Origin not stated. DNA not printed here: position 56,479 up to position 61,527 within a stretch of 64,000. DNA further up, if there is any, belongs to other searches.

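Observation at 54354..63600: Four-gene operon: a cytoplasmic XRE regulator carries a copy of the core domain of the giant surface lipoprotein it is coupled to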

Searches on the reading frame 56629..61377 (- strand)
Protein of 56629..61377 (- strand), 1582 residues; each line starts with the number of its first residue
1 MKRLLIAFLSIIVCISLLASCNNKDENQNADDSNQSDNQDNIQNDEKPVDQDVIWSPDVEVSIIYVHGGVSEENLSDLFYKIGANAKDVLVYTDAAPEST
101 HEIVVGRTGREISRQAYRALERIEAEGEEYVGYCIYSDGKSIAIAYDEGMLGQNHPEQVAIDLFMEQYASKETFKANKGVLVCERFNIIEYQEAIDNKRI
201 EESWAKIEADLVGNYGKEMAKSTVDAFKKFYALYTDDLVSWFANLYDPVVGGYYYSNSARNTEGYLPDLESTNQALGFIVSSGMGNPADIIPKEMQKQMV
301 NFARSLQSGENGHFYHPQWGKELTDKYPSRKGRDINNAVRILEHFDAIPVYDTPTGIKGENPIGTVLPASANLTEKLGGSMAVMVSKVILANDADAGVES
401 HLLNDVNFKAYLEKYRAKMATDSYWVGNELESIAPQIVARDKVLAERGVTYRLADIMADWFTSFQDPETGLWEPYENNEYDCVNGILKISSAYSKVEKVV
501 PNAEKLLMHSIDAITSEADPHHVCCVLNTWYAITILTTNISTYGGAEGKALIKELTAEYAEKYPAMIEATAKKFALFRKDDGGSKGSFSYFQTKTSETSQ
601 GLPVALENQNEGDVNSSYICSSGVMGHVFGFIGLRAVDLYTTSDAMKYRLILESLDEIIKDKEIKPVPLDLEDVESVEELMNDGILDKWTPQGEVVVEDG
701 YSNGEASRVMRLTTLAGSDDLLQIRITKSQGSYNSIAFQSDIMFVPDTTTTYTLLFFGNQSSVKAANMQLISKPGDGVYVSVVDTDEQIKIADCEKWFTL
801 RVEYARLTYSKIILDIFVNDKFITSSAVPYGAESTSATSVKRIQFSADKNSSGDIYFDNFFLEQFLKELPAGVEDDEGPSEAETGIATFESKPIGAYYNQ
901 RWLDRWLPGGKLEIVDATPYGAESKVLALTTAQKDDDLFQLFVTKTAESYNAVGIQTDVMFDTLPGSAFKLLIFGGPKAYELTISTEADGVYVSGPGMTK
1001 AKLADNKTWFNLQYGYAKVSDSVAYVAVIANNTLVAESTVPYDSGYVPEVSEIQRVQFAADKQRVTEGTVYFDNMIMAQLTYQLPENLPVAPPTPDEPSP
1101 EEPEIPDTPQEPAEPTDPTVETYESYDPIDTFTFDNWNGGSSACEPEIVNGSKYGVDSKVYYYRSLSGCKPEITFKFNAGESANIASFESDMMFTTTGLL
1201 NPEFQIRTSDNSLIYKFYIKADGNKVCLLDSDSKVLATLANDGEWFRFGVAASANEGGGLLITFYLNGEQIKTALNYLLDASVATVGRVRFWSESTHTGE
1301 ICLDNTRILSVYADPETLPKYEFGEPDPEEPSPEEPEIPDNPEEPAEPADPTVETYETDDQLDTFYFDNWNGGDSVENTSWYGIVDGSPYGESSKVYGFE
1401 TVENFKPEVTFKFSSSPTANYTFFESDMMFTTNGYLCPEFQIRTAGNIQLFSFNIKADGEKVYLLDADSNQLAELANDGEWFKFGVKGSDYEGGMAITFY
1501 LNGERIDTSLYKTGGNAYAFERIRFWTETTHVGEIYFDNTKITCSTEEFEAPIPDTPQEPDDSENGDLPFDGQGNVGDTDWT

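Call 7: search_protein_families(library=pfam, proteins=[window:56629-61377:-], max_evalue=1)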
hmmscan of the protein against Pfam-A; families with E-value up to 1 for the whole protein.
window:56629-61377:- (1582 aa): 1 family
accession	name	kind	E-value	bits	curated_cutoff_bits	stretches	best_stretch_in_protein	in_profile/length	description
PF14718.12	SLT_L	-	0.1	13.2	25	0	1232-1255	38-61/68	Soluble lytic murein transglycosylase L domain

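Call 8: search_protein_families(library=ncbifam, proteins=[window:56629-61377:-], max_evalue=1)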
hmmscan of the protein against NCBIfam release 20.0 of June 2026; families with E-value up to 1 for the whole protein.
window:56629-61377:- (1582 aa): 5 families
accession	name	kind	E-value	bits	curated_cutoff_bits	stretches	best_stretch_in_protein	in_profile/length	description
NF050142.1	PG1828_fam_lipo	equivalog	0.0012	19.5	50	1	1-45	1-43/59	PG1828 family lipoprotein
NF053689.1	BamJ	equivalog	0.024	14.9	100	1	1-52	1-53/184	BamJ family beta-barrel-assembly machinery protein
TIGR04313.1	aro_clust_Mycop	subfamily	0.026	14.2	40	1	2-49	4-54/296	aromatic motif membrane protein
NF045961.1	MAG5150_fam_LP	equivalog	0.058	12.8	80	1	1-40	1-44/331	MAG5150 family histidine triad lipoprotein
NF041594.1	dam_ctlPhtase_Archglob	equivalog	0.062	12.7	500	1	366-416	85-135/287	damage-control phosphatase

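Call 14: search_solved_structures(query=window:56629-61377:-, max_evalue=1)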
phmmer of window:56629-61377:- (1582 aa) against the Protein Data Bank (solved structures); distinct sequences matched with E-value up to 1: 2.
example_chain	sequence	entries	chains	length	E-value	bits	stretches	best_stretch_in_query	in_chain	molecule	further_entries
1dip_A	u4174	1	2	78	0.029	15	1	1301-1342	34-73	DELTA-SLEEP-INDUCING PEPTIDE IMMUNOREACTIVE PEPTIDE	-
3k2c_A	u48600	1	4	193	0.12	13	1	846-922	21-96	Peptidyl-prolyl cis-trans isomerase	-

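Call 92: search_protein_families(library=padloc, proteins=[window:56629-61377:-], max_evalue=0.01)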
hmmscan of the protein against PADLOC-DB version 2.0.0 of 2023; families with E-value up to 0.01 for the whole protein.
window:56629-61377:- (1582 aa): 0 families

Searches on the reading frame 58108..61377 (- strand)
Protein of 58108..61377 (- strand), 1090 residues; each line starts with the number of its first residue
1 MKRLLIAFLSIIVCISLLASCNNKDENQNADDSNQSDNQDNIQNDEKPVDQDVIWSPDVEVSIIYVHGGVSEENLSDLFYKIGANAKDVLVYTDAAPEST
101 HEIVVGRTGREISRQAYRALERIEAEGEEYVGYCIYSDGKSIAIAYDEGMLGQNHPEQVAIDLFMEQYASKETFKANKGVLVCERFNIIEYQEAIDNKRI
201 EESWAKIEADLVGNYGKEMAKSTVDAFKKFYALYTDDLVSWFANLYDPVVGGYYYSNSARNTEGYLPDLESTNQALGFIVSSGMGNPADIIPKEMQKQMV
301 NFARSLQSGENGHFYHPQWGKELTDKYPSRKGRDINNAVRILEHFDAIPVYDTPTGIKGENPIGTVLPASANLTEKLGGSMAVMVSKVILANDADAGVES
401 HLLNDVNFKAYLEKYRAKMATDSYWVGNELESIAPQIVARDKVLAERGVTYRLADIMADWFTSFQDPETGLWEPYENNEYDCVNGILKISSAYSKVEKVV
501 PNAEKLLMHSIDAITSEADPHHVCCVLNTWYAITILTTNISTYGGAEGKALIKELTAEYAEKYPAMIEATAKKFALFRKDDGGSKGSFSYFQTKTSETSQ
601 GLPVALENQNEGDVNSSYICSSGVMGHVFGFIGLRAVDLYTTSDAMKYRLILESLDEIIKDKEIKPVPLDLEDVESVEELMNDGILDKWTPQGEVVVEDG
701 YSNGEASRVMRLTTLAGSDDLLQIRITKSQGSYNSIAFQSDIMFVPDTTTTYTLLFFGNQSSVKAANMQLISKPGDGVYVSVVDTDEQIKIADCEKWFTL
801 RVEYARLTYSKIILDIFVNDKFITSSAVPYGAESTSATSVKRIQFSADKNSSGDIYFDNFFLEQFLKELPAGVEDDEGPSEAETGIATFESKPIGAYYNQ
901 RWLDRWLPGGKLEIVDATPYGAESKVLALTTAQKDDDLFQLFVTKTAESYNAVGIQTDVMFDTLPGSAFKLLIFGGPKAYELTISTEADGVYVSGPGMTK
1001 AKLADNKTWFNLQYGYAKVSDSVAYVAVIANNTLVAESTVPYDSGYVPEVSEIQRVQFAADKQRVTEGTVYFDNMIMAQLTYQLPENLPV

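Call 55: find_homologous_proteins(query=window:58108-61377:-, max_evalue=1e-30)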
Query window:58108-61377:- (1090 aa): 402 proteins with E <= 1e-30 among 8000 candidates; the best 120 are listed.
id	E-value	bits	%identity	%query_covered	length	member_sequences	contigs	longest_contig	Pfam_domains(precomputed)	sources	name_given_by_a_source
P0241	0.0e+0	2504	100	100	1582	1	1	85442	-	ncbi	-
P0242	0.0e+0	1442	59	99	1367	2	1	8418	-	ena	-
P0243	0.0e+0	1437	59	99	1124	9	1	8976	-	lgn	-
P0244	0.0e+0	1432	58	99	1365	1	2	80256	-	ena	-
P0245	0.0e+0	1399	63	91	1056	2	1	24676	-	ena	-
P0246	0.0e+0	1344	55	99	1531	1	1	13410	-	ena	-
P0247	0.0e+0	1341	52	100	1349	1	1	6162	-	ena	-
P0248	0.0e+0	1268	49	100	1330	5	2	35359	-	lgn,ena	-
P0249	0.0e+0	1256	50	100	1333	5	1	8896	-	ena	-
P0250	0.0e+0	1167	50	100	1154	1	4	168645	-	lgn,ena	-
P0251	0.0e+0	1141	50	100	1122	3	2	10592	-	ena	-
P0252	0.0e+0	1134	49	100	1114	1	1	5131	-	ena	-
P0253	0.0e+0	1110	49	100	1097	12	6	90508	-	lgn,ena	-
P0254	0.0e+0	1094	48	100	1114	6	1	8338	-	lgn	-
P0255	2.0e-287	975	52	82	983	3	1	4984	-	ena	-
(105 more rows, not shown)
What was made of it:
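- On ConA-like lectin/glucanase (LamG, CBM-like) fold, for the ~190-aa modules: Some homologs carry Laminin_G_3 (call 55).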

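Call 78: predict_structure(alignment_id=A2)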
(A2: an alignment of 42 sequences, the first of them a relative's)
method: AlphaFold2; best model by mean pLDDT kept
length: 1124 residues; sequences in the alignment: 42
mean_pLDDT: 85.3   pTM: 0.73
mean pLDDT of the five models: 85.3, 85.3, 83.2, 82.5, 82.1
residues with pLDDT >= 90: 679; 70-90: 305; 50-70: 41; < 50: 99
segments of 3 or more residues with pLDDT < 50: 1-3, 20-40, 358-381, 1076-1124
pLDDT, mean of each block of 10 residues (from residue 1): 58 60 35 37 81 92 93 90 92 94 96 92 96 96 94 94 91 96 96 97 97 97 94 95 95 93 96 93 94 96 91 89 94 97 94 69 45 43 80 95 90 94 95 92 97 93 91 96 96 97 93 96 97 95 95 97 91 93 88 89 94 94 94 95 90 85 79 85 88 90 86 88 94 92 70 88 87 80 94 85 93 77 84 86 93 81 66 86 84 88 91 91 89 86 94 91 83 92 86 93 82 86 81 80 90 88 87 51 42 37 28 30 27
secondary structure, 60 per line:
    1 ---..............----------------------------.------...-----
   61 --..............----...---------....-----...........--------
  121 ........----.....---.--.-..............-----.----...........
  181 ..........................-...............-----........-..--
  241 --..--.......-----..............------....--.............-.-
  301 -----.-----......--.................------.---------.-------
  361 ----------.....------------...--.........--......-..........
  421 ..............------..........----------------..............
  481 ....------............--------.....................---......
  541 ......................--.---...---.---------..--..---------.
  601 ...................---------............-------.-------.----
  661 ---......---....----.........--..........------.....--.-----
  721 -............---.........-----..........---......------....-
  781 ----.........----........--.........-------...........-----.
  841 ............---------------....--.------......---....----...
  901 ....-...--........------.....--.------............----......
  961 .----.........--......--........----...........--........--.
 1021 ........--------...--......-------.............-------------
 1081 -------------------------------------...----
elements in order (helices of 4 or more, strands of 3 or more residues): H4-17 E53-55 H63-76 E81-83 E93-96 H102-112 E121-128 E133-137 H146-159 E170-178 H179-206 H208-222 H228-235 H248-252 H260-272 H279-282 H285-297 H312-317 H320-336 H371-375 H393-401 H404-409 H411-434 H441-450 H467-484 H491-502 H511-531 H535-562 H601-619 H629-640 H664-669 E673-676 E681-689 E692-701 E708-712 E722-733 E737-745 E751-760 E764-769 E776-779 E785-793 E798-805 E808-816 E827-834 E840-852 H868-871 H881-886 E890-893 E898-904 E911-918 E925-929 E939-950 E955-961 E966-974 E977-982 E985-992 E997-1007 E1010-1017 E1020-1028 E1042-1047 E1055-1067
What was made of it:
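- There is therefore no sign that the tail docks on the toroid in cis (call 78).
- Tried and rejected: This offers no support, although the test is indirect because contacts are not reported (call 78).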

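Call 80: fold_search(model_id=the predicted structure, library=pdb)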
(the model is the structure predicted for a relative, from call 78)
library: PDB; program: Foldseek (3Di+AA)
matches with E <= 10: 1445; with E <= 0.001: 111
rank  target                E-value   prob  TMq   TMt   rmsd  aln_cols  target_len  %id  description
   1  9qc8_B                4.0e-09  1.00  0.11  0.11  33.1       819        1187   12  BoNT-NTNH-HA70 complex from Clostridium botulinum Serotype B1 (released 2025-09-10)
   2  4xup_A                1.2e-08  1.00  0.11  0.32  16.9       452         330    9  Structure of the N-terminal CBM22-1-CBM22-2 tandem domain from Paenibacillus barcinonensis Xyn10C (released 2015-06-03)
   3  6eks                  1.8e-08  1.00  0.13  0.19  26.7       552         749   11  Vibrio cholerae neuraminidase complexed with oseltamivir carboxylate (released 2017-11-29)
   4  1w0o                  3.6e-08  1.00  0.13  0.18  26.1       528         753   10  Vibrio cholerae sialidase (released 2004-07-08)
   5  4xup_F                3.6e-08  1.00  0.11  0.33  21.4       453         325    9  Structure of the N-terminal CBM22-1-CBM22-2 tandem domain from Paenibacillus barcinonensis Xyn10C (released 2015-06-03)
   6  9f2b_B                3.8e-08  1.00  0.12  0.11  29.4       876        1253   10  Focused refinement of SV2B luminal domain and BoNT/A1 complex (released 2025-03-12)
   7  4xup_B                5.6e-08  1.00  0.11  0.33  18.1       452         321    9  Structure of the N-terminal CBM22-1-CBM22-2 tandem domain from Paenibacillus barcinonensis Xyn10C (released 2015-06-03)
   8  6eku                  6.4e-08  1.00  0.13  0.18  26.1       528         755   10  Vibrio cholerae neuraminidase complexed with zanamivir (released 2017-11-29)
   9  9qc7_B                6.4e-08  1.00  0.10  0.10  30.9       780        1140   11  BoNT-NTNH complex from Clostridium botulinum Serotype B1 (released 2025-09-10)
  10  3v0a_B                3.9e-07  1.00  0.12  0.11  32.7       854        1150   10  2.7 angstrom crystal structure of BoNT/Ai in complex with NTNHA (released 2012-03-14)
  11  9arj_B                8.5e-07  1.00  0.11  0.11  27.4       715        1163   10  CryoEM structure of BoNT-NTNH-OrfX2 complex from Clostridium botulinum E1, major class (released 2025-01-22)
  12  8qft                  8.9e-07  1.00  0.12  0.11  27.8       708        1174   10  X-ray structure of non-toxic non-hemagglutinin (NTNH) protein from botulinum neurotoxin serotype X (released 2024-08-14)
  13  7kwb_B                1.0e-06  1.00  0.10  0.21  20.3       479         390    9  Surface glycan-binding protein B from Bacteroides thetaiotaomicron (released 2021-02-17)
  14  6tfj_B                1.4e-06  1.00  0.10  0.15  27.0       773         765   10  Vip3Aa protoxin structure (released 2020-08-12)
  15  9qco_A                2.0e-06  1.00  0.13  0.14  28.5       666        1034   11  NTNH-HA70 complex from Clostridium botulinum Serotype B1 (released 2025-09-10)
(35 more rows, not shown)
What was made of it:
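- On ConA-like lectin/glucanase (LamG, CBM-like) fold, for the ~190-aa modules: Foldseek against PDB gives E 4e-9 to 1e-5 for CBM22, V. cholerae sialidase lectin domains, galectins and laminin LG (call 80).
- The modules are ConA/LamG-like, with CBM22, sialidase lectin domains and SGBP-B as the best structural matches (call 80).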
